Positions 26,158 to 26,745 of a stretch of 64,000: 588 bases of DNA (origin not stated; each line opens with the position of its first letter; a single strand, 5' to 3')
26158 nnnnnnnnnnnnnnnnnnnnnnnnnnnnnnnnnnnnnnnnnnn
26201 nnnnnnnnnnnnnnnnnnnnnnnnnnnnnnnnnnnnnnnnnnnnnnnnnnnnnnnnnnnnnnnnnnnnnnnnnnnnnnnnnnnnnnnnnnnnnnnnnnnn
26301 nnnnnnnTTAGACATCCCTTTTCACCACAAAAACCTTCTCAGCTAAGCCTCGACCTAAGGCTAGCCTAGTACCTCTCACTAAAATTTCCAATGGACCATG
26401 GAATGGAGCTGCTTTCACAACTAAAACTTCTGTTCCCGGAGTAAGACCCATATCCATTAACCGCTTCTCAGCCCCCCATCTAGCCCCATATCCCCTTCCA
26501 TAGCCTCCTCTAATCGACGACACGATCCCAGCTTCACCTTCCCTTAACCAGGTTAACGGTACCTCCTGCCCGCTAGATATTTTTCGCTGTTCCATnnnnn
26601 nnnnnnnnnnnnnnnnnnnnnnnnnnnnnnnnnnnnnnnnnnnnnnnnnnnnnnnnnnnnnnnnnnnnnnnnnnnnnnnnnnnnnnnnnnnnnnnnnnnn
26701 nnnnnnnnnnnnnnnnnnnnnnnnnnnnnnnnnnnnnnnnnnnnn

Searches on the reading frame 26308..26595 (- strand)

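Call 6: search_protein_families(library=pfam, proteins=[window:26308-26595:-], max_evalue=0.001)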
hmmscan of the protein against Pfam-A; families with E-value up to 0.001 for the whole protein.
window:26308-26595:- (95 aa): 1 family
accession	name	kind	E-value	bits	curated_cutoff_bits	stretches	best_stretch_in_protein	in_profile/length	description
PF04023.20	FeoA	-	1.8e-20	73.2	23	1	12-91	1-73/74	FeoA domain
